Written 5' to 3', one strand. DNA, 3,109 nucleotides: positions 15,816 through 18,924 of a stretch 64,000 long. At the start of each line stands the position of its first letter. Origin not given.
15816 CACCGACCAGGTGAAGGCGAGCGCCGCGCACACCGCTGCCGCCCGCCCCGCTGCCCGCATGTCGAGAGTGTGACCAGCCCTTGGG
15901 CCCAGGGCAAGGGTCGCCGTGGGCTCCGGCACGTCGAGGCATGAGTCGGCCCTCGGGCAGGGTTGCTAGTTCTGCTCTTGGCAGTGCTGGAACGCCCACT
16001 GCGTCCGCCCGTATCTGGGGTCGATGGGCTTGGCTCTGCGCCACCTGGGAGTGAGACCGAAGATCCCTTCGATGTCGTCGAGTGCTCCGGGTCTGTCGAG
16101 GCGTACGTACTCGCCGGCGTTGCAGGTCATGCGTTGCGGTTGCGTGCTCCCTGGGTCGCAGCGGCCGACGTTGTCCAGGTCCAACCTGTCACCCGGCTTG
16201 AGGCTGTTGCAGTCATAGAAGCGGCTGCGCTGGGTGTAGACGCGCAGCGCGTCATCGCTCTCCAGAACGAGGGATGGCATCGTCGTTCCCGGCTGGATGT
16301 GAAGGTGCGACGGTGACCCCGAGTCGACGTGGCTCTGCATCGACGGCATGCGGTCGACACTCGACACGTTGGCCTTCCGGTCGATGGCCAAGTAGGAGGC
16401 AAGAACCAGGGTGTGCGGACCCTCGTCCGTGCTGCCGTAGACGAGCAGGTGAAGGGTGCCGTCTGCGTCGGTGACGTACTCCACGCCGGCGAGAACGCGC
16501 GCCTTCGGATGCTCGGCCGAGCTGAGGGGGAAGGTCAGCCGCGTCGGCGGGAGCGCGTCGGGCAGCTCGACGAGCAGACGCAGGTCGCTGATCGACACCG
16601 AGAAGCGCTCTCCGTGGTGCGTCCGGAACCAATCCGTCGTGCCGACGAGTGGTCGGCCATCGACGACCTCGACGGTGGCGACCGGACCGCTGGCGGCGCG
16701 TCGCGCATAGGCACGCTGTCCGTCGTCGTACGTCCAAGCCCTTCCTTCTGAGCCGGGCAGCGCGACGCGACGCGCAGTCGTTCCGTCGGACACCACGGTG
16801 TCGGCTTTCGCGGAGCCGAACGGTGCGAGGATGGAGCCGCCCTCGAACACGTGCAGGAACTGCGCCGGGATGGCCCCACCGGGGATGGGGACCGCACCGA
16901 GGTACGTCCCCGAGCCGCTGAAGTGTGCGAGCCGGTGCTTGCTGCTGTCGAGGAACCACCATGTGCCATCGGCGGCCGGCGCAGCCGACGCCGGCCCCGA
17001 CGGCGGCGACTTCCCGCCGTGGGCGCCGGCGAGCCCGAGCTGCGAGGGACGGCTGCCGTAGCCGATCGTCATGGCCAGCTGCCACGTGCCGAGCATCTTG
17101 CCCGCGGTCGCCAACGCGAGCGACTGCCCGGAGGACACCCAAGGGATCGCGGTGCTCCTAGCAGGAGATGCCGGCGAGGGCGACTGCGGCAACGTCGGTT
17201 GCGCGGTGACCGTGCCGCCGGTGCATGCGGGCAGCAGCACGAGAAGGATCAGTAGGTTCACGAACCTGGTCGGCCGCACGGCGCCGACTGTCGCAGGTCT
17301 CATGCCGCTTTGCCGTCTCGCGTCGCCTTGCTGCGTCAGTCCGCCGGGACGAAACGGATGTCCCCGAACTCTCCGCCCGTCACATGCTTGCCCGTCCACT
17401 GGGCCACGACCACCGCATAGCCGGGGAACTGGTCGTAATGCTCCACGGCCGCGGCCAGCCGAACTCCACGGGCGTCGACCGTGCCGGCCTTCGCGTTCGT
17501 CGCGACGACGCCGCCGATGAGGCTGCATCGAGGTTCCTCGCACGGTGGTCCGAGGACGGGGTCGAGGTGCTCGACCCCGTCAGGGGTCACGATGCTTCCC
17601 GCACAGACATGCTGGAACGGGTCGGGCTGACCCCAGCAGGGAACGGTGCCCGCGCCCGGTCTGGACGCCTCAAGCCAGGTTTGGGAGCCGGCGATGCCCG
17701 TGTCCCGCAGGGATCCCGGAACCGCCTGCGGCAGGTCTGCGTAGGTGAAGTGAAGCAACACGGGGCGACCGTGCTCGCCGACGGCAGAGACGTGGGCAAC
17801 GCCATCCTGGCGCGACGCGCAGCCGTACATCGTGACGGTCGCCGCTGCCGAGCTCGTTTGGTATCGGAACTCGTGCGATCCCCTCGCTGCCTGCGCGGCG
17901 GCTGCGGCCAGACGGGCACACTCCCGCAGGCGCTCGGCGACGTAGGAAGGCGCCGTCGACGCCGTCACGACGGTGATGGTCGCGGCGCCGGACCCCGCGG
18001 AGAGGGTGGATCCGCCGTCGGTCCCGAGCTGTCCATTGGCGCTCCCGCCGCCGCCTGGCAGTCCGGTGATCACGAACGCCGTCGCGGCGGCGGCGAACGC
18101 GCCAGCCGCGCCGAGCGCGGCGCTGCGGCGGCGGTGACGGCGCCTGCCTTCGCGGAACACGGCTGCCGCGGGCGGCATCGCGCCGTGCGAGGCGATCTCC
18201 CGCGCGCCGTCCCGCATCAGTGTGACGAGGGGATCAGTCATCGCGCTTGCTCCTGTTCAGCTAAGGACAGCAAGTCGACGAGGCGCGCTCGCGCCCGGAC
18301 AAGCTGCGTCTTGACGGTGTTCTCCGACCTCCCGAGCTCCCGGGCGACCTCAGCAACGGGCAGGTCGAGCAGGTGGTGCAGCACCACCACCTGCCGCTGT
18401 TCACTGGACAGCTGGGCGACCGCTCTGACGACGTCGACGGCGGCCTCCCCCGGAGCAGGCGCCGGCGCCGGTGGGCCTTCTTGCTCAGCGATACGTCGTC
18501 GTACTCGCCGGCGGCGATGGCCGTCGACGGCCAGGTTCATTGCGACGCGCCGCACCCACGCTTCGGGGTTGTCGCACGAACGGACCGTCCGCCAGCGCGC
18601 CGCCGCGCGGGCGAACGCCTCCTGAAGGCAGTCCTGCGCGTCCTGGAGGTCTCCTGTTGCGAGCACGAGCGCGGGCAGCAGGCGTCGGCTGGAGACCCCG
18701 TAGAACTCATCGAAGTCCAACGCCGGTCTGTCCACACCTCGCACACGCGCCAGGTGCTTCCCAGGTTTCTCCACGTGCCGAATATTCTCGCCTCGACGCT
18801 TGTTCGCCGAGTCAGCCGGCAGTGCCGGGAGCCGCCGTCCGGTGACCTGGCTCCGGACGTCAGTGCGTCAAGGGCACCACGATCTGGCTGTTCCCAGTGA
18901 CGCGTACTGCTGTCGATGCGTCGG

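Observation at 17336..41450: Array of eight translationally coupled ECF sigma / single-pass membrane-partner cassettes within about 24 kb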

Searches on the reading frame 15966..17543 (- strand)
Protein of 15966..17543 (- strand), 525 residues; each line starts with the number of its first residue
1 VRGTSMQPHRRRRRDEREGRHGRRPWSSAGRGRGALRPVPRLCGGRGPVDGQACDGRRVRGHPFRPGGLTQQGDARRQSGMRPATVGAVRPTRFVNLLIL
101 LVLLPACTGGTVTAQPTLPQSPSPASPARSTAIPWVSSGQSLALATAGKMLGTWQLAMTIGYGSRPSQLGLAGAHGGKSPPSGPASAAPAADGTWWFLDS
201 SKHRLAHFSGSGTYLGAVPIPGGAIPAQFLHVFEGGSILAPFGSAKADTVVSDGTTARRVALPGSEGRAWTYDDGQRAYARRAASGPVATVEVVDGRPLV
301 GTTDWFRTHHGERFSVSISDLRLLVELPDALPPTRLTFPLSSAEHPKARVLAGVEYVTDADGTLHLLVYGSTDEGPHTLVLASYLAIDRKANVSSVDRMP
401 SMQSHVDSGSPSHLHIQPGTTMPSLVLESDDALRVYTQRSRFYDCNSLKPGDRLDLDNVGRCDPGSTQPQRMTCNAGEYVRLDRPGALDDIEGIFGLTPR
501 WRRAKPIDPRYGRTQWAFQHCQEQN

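Call 16: search_protein_families(library=pfam, proteins=[window:15966-17543:-], max_evalue=0.01)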
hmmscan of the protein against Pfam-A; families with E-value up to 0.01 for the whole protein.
window:15966-17543:- (525 aa): 1 family
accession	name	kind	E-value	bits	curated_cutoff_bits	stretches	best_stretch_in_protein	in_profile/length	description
PF24303.1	DUF7485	-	8.7e-44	150.5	27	1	153-437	2-283/284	Domain of unknown function (DUF7485)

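Call 90: search_protein_families(library=ncbifam, proteins=[window:15966-17303:-], max_evalue=0.0001)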
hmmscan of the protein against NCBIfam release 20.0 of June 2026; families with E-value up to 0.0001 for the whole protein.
window:15966-17303:- (445 aa): 0 families

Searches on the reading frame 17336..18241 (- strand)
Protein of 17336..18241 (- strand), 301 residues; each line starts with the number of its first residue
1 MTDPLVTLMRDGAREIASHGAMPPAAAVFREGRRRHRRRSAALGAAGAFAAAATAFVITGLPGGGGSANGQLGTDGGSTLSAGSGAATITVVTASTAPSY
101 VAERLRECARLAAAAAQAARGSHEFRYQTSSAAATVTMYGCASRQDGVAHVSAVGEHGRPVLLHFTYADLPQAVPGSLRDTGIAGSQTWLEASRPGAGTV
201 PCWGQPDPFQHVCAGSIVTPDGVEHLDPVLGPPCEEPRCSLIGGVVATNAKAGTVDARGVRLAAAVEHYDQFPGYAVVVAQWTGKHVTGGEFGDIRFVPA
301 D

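Call 7: search_protein_families(library=pfam, proteins=[window:17336-18241:-], max_evalue=0.1)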
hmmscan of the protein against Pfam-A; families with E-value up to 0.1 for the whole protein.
window:17336-18241:- (301 aa): 0 families

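Call 90: search_protein_families(library=ncbifam, proteins=[window:17336-18241:-], max_evalue=0.0001)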
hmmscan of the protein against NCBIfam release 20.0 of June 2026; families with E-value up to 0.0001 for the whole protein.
window:17336-18241:- (301 aa): 0 families

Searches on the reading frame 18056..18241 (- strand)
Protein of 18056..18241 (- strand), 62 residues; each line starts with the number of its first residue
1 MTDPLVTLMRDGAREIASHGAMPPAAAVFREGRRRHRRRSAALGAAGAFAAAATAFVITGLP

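Call 35: search_solved_structures(query=A3, max_evalue=10, show_alignments=2)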
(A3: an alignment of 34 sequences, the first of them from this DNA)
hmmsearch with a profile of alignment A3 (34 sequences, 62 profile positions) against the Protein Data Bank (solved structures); distinct sequences matched with E-value up to 10: 19.
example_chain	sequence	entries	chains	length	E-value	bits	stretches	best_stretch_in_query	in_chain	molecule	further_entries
1pzr_A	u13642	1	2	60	0.018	18.6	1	1-32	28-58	Erythronolide synthase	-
7ur4_A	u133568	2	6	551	0.74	13.3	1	22-59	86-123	Fusion glycoprotein F0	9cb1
5wb0_F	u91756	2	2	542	1.3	12.6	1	22-59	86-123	Fusion glycoprotein F0 | hMPV fusion protein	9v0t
7tjq_C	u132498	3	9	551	1.7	12.2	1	22-60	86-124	Fusion glycoprotein F0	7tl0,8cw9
7sem_F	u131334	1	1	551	2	12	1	22-59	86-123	Fusion glycoprotein F0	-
8ebp_A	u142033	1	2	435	2.2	11.9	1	22-59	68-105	Fusion glycoprotein F0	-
8e2u_A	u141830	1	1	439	2.2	11.8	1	22-59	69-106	Fusion glycoprotein F0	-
1b41_A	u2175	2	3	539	2.3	11.8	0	8-41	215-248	ACETYLCHOLINESTERASE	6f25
3lii_A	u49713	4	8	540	2.3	11.8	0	8-41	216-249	Acetylcholinesterase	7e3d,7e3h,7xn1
4ey4_A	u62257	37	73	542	2.4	11.7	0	8-41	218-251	Acetylcholinesterase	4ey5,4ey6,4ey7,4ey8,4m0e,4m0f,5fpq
6o69_A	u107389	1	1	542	2.4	11.7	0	8-41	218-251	Acetylcholinesterase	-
4pqe_A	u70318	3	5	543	2.4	11.7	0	8-41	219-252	Acetylcholinesterase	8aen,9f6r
8aev_A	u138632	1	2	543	2.4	11.7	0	8-41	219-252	Acetylcholinesterase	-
6o4w_A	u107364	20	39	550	2.4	11.7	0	8-41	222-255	Acetylcholinesterase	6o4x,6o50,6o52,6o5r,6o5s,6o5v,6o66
7d9o_A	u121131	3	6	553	2.5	11.7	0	8-41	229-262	Acetylcholinesterase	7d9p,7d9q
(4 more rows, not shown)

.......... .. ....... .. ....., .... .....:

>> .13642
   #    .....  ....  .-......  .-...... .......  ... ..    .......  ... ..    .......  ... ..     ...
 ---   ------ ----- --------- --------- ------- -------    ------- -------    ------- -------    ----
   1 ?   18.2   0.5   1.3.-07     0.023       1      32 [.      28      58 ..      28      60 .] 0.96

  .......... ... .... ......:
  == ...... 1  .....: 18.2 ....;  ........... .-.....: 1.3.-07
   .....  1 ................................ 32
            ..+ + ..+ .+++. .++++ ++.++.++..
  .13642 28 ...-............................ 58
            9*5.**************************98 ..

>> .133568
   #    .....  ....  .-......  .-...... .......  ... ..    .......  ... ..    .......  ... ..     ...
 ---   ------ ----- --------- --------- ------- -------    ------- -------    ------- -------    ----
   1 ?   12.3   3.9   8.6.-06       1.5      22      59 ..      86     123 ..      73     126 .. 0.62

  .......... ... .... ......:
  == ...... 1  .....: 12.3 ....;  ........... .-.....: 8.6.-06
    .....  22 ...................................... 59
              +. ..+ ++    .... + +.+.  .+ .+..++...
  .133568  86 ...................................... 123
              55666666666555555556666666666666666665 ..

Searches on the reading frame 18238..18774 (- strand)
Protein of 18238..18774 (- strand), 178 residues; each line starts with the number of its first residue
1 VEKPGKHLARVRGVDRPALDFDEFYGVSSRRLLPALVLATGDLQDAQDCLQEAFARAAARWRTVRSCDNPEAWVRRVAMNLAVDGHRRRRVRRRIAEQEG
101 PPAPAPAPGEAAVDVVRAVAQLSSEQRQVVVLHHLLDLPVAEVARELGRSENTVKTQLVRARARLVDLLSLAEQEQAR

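Call 6: search_protein_families(library=pfam, proteins=[window:18238-18774:-], max_evalue=0.01)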
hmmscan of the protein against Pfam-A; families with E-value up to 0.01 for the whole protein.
window:18238-18774:- (178 aa): 7 families
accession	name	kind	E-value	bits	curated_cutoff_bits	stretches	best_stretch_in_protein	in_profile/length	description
PF08281.18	Sigma70_r4_2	-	2.2e-17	62.9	25.7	1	115-165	4-54/54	Sigma-70, region 4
PF04542.20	Sigma70_r2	-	6.8e-09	35.8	24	1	40-90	17-69/71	Sigma-70 region 2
PF04545.22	Sigma70_r4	-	2.7e-08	33.6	24.1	1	118-165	1-48/50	Sigma-70, region 4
PF13384.12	HTH_23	-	0.00042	20.5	24.6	1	124-155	4-35/50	Homeodomain-like domain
PF07638.17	Sigma70_ECF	-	0.002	18.5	21.1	1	114-166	128-180/185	ECF sigma factor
PF13936.12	HTH_38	-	0.0021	18.2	27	1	121-158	4-41/44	Helix-turn-helix domain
PF13542.12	HTH_Tnp_ISL3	-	0.0021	17.9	27.4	1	131-160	20-49/51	Helix-turn-helix domain of transposase family ISL3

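Call 10: search_protein_families(library=ncbifam, proteins=[window:18238-18774:-], max_evalue=0.00001)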
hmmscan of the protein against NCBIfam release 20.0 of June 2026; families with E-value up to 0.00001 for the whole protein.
window:18238-18774:- (178 aa): 50 families (the best 25 are shown)
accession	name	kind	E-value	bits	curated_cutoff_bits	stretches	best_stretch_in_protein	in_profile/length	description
TIGR02983.1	SigE-fam_strep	subfamily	3.5e-41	140.8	141.55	1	18-169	5-158/162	SigE family RNA polymerase sigma factor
NF058625.1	sigma_PG0214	equivalog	4.2e-18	65.6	130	1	32-174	17-166/170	GFO_1088 family ECF-type sigma factor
TIGR02937.1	sigma70-ECF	superfamily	6.5e-18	64.9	42.9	1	41-167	23-163/165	sigma-70 family RNA polymerase sigma factor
NF007225.0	PRK09643.1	equivalog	1.7e-16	60.5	190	1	21-176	29-189/204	RNA polymerase sigma factor SigM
NF007227.0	PRK09645.1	subfamily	1.9e-15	57.2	202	1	36-160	31-161/177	sigma-70 family RNA polymerase sigma factor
NF009171.0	PRK12518.1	equivalog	4.8e-15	55.9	208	1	38-169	45-184/191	RNA polymerase sigma factor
NF004113.0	PRK05602.1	equivalog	6.2e-15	55.4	208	1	38-175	61-207/211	RNA polymerase sigma factor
TIGR02952.1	Sig70_famx2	equivalog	1.7e-14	54.1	206.45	1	31-166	23-167/170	ECF subfamily RNA polymerase sigma factor, BldN family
TIGR02954.1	Sig70_famx3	hypoth_equivalog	3.1e-14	53.1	188.5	1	40-169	37-167/170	RNA polymerase sigma-70 factor, TIGR02954 family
TIGR02959.1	SigZ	equivalog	4.8e-14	52.5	168.65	1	42-169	18-148/170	RNA polymerase sigma factor SigZ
NF053879.1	RNAPolSigSigVBac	equivalog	5.8e-14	52.1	190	1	44-165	29-151/160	RNA polymerase sigma factor SigV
TIGR02985.1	Sig70_bacteroi1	subfamily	6.4e-13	49.2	126.4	1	115-165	108-158/162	RNA polymerase sigma-70 factor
TIGR02960.1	SigX5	hypoth_equivalog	7e-13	48.4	264.75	2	116-175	137-196/322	RNA polymerase sigma-70 factor, TIGR02960 family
NF008888.0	PRK11922.1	equivalog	9e-13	48.4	204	1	44-167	55-194/231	RNA polymerase sigma factor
NF006930.0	PRK09415.1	subfamily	1.6e-12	47.6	198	1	114-169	120-175/179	RNA polymerase factor sigma C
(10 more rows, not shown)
